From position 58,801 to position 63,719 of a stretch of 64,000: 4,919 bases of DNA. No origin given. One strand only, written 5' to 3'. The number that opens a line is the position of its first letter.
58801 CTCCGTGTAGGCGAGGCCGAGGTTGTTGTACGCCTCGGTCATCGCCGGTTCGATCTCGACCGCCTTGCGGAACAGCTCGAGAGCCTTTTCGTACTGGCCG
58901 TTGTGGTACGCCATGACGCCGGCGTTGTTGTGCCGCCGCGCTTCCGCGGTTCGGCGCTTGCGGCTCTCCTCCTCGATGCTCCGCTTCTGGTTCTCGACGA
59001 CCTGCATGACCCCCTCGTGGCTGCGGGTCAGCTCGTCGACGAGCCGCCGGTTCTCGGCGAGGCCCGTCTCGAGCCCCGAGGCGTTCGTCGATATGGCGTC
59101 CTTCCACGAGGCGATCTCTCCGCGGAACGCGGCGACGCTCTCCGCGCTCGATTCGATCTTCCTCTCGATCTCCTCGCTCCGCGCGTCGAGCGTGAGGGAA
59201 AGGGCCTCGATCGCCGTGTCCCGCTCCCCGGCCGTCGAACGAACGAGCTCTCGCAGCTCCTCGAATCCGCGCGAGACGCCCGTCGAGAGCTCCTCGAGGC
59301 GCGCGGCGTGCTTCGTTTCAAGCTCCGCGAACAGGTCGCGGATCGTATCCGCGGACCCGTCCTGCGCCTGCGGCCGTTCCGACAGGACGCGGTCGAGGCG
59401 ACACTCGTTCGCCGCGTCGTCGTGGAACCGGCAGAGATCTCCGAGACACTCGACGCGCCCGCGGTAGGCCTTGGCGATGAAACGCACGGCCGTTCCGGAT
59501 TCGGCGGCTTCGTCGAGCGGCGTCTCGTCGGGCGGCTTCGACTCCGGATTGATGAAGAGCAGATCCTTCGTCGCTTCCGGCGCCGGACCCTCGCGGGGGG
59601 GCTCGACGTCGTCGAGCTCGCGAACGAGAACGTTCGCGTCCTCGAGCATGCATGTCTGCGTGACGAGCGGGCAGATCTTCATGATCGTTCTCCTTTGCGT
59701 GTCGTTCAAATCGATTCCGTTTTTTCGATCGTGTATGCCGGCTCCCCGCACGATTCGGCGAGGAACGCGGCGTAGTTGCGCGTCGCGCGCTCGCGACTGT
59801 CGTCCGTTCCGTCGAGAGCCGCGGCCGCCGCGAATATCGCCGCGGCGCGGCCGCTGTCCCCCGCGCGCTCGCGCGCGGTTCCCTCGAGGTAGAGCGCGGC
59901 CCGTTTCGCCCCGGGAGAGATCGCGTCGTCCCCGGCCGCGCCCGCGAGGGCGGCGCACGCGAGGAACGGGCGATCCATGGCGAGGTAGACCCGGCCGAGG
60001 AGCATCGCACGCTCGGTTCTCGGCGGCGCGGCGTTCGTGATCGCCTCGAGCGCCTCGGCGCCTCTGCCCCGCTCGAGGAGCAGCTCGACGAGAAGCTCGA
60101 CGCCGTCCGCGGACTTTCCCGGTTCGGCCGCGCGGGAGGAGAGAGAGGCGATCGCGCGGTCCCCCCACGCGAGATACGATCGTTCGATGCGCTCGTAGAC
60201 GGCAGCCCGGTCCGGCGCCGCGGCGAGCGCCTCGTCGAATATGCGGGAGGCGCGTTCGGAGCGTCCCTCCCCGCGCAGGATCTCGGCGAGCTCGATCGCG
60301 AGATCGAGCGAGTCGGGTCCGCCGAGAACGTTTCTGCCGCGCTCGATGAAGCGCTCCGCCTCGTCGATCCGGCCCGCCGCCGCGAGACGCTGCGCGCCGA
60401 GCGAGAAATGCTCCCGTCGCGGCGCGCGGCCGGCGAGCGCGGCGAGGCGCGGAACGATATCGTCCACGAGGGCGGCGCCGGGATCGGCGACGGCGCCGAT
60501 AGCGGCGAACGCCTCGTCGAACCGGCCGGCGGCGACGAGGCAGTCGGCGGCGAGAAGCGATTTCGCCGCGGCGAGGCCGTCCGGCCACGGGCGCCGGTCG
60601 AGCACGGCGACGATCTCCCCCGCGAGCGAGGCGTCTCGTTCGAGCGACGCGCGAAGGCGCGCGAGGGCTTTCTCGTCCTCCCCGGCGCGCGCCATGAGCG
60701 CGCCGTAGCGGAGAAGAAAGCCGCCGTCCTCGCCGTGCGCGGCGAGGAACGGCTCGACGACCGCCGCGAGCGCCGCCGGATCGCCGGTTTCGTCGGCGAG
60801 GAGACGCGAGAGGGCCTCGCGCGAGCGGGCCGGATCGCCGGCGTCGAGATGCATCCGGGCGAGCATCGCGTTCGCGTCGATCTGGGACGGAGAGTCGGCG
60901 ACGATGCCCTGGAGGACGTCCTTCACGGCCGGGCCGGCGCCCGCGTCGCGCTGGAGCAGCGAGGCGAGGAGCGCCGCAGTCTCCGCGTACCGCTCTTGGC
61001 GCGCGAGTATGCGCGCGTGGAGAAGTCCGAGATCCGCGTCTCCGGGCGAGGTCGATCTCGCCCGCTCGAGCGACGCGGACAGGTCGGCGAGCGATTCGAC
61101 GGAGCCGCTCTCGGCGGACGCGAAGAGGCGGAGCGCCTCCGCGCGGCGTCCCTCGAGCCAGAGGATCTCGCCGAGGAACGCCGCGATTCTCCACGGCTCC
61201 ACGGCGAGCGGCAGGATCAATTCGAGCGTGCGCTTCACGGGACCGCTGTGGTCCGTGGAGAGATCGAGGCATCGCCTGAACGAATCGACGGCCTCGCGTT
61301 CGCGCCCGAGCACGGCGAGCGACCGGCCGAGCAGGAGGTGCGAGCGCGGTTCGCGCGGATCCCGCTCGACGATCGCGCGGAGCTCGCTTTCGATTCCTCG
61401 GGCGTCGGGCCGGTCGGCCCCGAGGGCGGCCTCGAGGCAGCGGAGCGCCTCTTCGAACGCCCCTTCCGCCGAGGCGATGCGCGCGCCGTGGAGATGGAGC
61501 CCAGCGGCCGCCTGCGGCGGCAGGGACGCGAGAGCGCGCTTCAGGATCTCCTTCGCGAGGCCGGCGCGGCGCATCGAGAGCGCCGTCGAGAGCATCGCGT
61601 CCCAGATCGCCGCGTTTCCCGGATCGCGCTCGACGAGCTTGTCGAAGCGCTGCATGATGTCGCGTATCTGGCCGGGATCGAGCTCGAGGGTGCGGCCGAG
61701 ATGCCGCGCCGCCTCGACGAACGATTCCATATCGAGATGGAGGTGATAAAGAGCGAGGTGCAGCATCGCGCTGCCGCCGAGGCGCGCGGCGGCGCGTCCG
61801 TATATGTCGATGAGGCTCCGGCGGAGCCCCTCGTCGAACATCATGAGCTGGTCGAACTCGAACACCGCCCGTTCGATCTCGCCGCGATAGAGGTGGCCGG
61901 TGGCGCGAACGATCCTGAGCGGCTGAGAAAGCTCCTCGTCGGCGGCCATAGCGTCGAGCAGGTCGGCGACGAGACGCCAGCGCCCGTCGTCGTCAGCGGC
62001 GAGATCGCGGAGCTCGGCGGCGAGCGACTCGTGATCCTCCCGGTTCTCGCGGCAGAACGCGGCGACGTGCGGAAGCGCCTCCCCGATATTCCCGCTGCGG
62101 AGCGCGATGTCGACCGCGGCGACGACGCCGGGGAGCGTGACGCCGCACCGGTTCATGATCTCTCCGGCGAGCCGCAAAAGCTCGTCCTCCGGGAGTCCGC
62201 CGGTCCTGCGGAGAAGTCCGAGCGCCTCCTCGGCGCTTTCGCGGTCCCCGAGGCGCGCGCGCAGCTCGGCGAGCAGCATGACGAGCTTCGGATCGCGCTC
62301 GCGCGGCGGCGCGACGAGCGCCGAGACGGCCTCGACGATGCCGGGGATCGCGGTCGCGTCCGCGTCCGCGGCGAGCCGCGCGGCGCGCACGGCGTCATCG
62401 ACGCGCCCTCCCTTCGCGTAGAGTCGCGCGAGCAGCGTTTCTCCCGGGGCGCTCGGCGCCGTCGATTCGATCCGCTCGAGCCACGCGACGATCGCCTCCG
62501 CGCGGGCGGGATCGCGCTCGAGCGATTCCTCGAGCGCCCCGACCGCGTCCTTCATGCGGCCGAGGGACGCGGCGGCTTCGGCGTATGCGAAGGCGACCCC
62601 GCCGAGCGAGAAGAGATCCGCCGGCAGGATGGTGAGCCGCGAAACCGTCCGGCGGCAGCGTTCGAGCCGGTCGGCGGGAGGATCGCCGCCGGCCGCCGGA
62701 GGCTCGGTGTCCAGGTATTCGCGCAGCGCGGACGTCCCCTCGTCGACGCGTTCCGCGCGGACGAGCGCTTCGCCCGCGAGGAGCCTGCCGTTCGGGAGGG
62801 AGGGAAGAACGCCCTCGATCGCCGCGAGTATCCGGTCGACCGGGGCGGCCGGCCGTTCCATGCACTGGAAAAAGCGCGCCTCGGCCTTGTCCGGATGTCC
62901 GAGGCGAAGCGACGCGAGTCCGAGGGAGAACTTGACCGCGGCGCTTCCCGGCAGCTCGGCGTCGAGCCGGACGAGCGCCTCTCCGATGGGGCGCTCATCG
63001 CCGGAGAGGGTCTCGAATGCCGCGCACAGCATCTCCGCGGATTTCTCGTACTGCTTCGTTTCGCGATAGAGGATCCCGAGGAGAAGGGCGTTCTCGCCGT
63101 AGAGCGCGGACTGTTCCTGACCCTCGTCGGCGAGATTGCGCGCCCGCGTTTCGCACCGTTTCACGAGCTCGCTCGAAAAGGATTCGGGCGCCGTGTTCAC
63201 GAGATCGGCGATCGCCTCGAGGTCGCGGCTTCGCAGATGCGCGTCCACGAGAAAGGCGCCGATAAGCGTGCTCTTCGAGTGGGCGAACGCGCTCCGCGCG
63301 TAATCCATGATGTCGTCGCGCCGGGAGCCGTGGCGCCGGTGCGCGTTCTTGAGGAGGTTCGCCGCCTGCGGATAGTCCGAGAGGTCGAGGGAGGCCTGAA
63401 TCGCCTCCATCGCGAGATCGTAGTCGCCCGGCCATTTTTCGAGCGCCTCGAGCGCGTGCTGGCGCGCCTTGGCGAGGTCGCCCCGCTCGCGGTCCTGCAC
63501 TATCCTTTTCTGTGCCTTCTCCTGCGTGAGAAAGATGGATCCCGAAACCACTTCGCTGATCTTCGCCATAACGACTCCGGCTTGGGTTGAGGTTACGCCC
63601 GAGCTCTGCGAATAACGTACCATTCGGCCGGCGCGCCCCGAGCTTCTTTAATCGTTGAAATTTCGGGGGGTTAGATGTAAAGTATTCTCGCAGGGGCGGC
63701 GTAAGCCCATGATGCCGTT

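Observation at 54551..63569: Five-gene Ser/Thr signalling operon: giant TPR protein - Cys/coiled-coil/TPR protein - double-FHA protein - metallophosphatase - PEGA-domain kinase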

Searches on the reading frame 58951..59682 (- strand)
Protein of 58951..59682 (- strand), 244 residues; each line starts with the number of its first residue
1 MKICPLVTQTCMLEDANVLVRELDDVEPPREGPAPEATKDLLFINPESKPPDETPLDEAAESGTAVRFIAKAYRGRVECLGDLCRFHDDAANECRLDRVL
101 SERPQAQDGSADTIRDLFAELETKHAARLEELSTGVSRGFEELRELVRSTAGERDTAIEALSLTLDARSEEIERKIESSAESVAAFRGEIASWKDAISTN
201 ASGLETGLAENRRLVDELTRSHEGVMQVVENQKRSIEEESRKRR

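Call 65: find_homologous_proteins(query=window:58951-59682:-, max_evalue=0.001)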
Query seq(244 aa) (244 aa): 38 proteins with E <= 0.001 among 2068 candidates.
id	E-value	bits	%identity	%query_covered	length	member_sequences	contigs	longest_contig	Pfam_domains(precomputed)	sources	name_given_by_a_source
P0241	6.0e-140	483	99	95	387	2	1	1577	PF25063.1,PF13431.13,PF23914.2,PF25062.2,PF13414.13,PF23558.2,PF01535.27,PF13176.13,PF13428.13,PF13374.13,PF14559.13,PF13371.13,PF00515.35,PF12895.14,PF13424.13,PF21033.5,PF13432.13,PF13181.13,PF07719.24,PF13174.13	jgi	jgi:tetratricopeptide (TPR) repeat protein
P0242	1.1e-124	433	84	100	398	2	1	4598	PF25063.1,PF14853.13,PF13431.13,PF23914.2,PF25062.2,PF13414.13,PF23558.2,PF01535.27,PF13176.13,PF13428.13,PF13374.13,PF14559.13,PF13371.13,PF00515.35,PF12895.14,PF13424.13,PF21033.5,PF13432.13,PF13181.13,PF07719.24,PF13174.13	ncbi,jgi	jgi:tetratricopeptide (TPR) repeat protein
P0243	8.3e-98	345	69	100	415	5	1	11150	PF25063.1,PF14853.13,PF13431.13,PF23914.2,PF25062.2,PF13414.13,PF23558.2,PF01535.27,PF13176.13,PF13428.13,PF13374.13,PF14559.13,PF13371.13,PF00515.35,PF12895.14,PF13424.13,PF21033.5,PF13432.13,PF13181.13,PF07719.24,PF13174.13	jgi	jgi:tetratricopeptide (TPR) repeat protein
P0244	2.0e-69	252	54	100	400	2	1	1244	PF25063.1,PF13431.13,PF23914.2,PF13414.13,PF23558.2,PF01535.27,PF13176.13,PF12569.15,PF13428.13,PF13374.13,PF14559.13,PF13371.13,PF00515.35,PF12895.14,PF13424.13,PF21033.5,PF13432.13,PF13181.13,PF07719.24,PF13174.13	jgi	jgi:tetratricopeptide (TPR) repeat protein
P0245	5.3e-68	247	56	100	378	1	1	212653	PF25063.1,PF13431.13,PF23914.2,PF25062.2,PF13414.13,PF23558.2,PF01535.27,PF13176.13,PF13428.13,PF13374.13,PF14559.13,PF13371.13,PF00515.35,PF12895.14,PF13424.13,PF21033.5,PF13432.13,PF13181.13,PF07719.24,PF13174.13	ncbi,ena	-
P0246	6.7e-68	247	52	100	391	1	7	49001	PF25063.1,PF13431.13,PF23914.2,PF25062.2,PF13414.13,PF23558.2,PF01535.27,PF13176.13,PF13428.13,PF13374.13,PF14559.13,PF13371.13,PF00515.35,PF12895.14,PF13424.13,PF21033.5,PF13432.13,PF13181.13,PF07719.24,PF13174.13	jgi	jgi:tetratricopeptide (TPR) repeat protein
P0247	7.6e-66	240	50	100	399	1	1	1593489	PF25063.1,PF13431.13,PF23914.2,PF25062.2,PF13414.13,PF23557.2,PF23558.2,PF01535.27,PF13176.13,PF12569.15,PF13428.13,PF13374.13,PF14559.13,PF13371.13,PF00515.35,PF12895.14,PF13424.13,PF21033.5,PF13432.13,PF13181.13,PF07719.24,PF13174.13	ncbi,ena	-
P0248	5.4e-65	237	49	100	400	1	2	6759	PF25063.1,PF13431.13,PF23914.2,PF13414.13,PF23557.2,PF23558.2,PF01535.27,PF13176.13,PF13428.13,PF13374.13,PF14559.13,PF13371.13,PF00515.35,PF12895.14,PF13424.13,PF21033.5,PF13432.13,PF13181.13,PF07719.24,PF13174.13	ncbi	-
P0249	7.6e-65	237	50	100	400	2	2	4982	PF25063.1,PF13431.13,PF23914.2,PF25062.2,PF13414.13,PF23558.2,PF01535.27,PF13176.13,PF12569.15,PF13428.13,PF13374.13,PF14559.13,PF13371.13,PF00515.35,PF12895.14,PF13424.13,PF21033.5,PF13432.13,PF13181.13,PF07719.24,PF13174.13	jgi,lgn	jgi:tetratricopeptide (TPR) repeat protein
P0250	3.6e-63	231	50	100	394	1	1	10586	PF25063.1,PF13431.13,PF23914.2,PF13414.13,PF23558.2,PF01535.27,PF13176.13,PF13428.13,PF13374.13,PF14559.13,PF13371.13,PF00515.35,PF12895.14,PF13424.13,PF21033.5,PF13432.13,PF13181.13,PF07719.24,PF13174.13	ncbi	ncbi:MAG: tetratricopeptide repeat protein [Candidatus Krumholzibacteriaceae bacterium]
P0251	5.3e-63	231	52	100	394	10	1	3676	PF25063.1,PF13431.13,PF23914.2,PF13414.13,PF23558.2,PF01535.27,PF13176.13,PF13428.13,PF13374.13,PF14559.13,PF13371.13,PF00515.35,PF12895.14,PF13424.13,PF21033.5,PF13432.13,PF13181.13,PF07719.24,PF13174.13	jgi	-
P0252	2.0e-62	229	48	100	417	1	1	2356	PF25063.1,PF13431.13,PF23914.2,PF13414.13,PF23557.2,PF23558.2,PF13176.13,PF13428.13,PF13374.13,PF14559.13,PF13371.13,PF00515.35,PF12895.14,PF13424.13,PF21033.5,PF13432.13,PF13181.13,PF07719.24,PF13174.13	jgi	jgi:tetratricopeptide (TPR) repeat protein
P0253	2.9e-62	229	49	100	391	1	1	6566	PF25063.1,PF03704.24,PF13431.13,PF23914.2,PF25062.2,PF13414.13,PF01535.27,PF13176.13,PF13428.13,PF13374.13,PF14559.13,PF13371.13,PF00515.35,PF12895.14,PF13424.13,PF21033.5,PF13432.13,PF13181.13,PF07719.24,PF13174.13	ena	-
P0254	3.3e-62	228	47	100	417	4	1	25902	PF25063.1,PF13431.13,PF23914.2,PF13414.13,PF23558.2,PF01535.27,PF13176.13,PF13428.13,PF13374.13,PF14559.13,PF24575.2,PF13371.13,PF00515.35,PF12895.14,PF13424.13,PF21033.5,PF13432.13,PF13181.13,PF07719.24,PF13174.13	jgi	jgi:tetratricopeptide (TPR) repeat protein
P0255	3.5e-62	228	48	96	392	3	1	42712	PF25063.1,PF13431.13,PF23914.2,PF25062.2,PF13414.13,PF23557.2,PF23558.2,PF01535.27,PF13176.13,PF13428.13,PF13374.13,PF14559.13,PF13371.13,PF00515.35,PF12895.14,PF13424.13,PF21033.5,PF13432.13,PF13181.13,PF07719.24,PF13174.13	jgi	jgi:tetratricopeptide (TPR) repeat protein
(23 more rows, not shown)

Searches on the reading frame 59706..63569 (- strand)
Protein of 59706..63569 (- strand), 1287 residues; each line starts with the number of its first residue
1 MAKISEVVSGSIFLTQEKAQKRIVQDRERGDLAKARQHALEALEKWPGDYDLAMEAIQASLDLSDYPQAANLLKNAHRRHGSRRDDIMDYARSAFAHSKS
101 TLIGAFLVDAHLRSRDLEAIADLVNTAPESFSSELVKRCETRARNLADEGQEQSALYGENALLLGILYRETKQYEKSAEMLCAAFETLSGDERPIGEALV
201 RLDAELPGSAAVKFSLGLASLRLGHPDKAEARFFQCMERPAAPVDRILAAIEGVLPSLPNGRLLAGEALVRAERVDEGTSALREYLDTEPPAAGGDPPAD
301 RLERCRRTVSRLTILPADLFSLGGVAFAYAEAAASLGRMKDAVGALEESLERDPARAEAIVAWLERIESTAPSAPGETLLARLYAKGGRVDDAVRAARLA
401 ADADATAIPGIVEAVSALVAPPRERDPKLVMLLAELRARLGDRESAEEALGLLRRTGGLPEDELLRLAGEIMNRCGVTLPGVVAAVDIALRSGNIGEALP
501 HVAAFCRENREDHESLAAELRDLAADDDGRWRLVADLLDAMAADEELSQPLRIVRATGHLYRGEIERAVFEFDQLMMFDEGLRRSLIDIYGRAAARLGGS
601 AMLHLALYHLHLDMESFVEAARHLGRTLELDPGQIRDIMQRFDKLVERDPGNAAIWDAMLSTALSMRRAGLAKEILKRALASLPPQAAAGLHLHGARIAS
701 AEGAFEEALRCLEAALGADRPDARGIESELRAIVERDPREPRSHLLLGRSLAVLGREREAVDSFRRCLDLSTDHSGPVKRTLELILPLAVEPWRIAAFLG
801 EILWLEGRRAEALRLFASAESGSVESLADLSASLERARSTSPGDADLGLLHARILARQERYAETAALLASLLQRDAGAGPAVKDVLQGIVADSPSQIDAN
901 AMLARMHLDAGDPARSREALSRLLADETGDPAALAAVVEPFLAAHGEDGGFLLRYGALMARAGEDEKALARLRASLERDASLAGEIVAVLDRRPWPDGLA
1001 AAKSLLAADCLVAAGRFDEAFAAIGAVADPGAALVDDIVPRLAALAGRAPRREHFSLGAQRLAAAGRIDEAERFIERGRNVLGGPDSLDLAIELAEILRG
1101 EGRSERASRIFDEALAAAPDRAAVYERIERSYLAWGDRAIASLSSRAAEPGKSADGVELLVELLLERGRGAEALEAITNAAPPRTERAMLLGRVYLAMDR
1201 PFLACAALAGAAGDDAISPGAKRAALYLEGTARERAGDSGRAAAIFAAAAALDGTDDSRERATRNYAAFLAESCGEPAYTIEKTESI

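Call 5: search_protein_families(library=pfam, proteins=[window:59706-63569:-], max_evalue=0.01)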
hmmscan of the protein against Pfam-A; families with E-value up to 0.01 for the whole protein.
window:59706-63569:- (1287 aa): 9 families
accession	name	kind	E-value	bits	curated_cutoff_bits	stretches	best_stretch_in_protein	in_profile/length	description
PF14559.12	TPR_19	-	4.1e-25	88.3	25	3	1062-1124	1-61/68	Tetratricopeptide repeat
PF13428.12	TPR_14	-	1.4e-17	62.9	23.5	0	1089-1127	2-40/44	Tetratricopeptide repeat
PF13181.12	TPR_8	-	7.4e-13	48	25.7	0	742-773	2-33/34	Tetratricopeptide repeat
PF07719.23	TPR_2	-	2e-12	46.7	27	0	742-773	2-33/34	Tetratricopeptide repeat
PF00515.34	TPR_1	-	4.8e-08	32.9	27.8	0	742-770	2-30/34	Tetratricopeptide repeat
PF12895.13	ANAPC3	-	4.3e-07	30.6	27.2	0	1004-1026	59-81/82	Anaphase-promoting complex, cyclosome, subunit 3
PF13431.12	TPR_17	-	5e-07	29.9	24.4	0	732-761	4-33/34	Tetratricopeptide repeat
PF23914.1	TPR_CcmH_CycH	-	0.00015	22.1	42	0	730-774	39-83/158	Cytochrome c-type biogenesis protein H TPR domain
PF25058.1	ARM_TT21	-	0.00052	20.4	27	0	610-714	16-119/155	Tetratricopeptide repeat protein 21 ARM repeat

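Call 6: search_protein_families(library=ncbifam, proteins=[window:59706-63569:-], max_evalue=0.01)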
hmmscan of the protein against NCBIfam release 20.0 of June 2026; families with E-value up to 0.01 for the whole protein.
window:59706-63569:- (1287 aa): 7 families
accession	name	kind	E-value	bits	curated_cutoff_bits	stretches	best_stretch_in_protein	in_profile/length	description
TIGR02917.1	PEP_TPR_lipo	equivalog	1.5e-12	46.3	312.2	1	729-882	44-196/899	XrtA/PEP-CTERM system TPR-repeat protein PrsT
NF040959.1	MamA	equivalog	2.7e-09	36.8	200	0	729-773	127-171/204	magnetosome protein MamA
TIGR02521.1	type_IV_pilW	equivalog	3.1e-06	26.9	154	0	632-708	148-222/234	type IV pilus biogenesis/stability protein PilW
NF052415.1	T3SS_chap_SctY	equivalog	6.7e-06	26.6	70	0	644-716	31-104/106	type III secretion apparatus assembly chaperone SctY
NF033920.0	C39_PA2778_fam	equivalog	1.6e-05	24.5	150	0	22-94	162-234/255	PA2778 family cysteine peptidase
NF033762.1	social_mot_Tgl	equivalog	9.6e-05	21.8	225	0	632-716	44-127/252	social motility TPR repeat lipoprotein Tgl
TIGR02552.1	LcrH_SycD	equivalog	0.00029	20.6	104.8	0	737-775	82-120/136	SycD/LcrH family type III secretion system chaperone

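Call 87: search_protein_families(library=padloc, proteins=[window:59706-63569:-], max_evalue=0.00001)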
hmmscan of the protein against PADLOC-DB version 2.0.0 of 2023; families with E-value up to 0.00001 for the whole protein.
window:59706-63569:- (1287 aa): 0 families
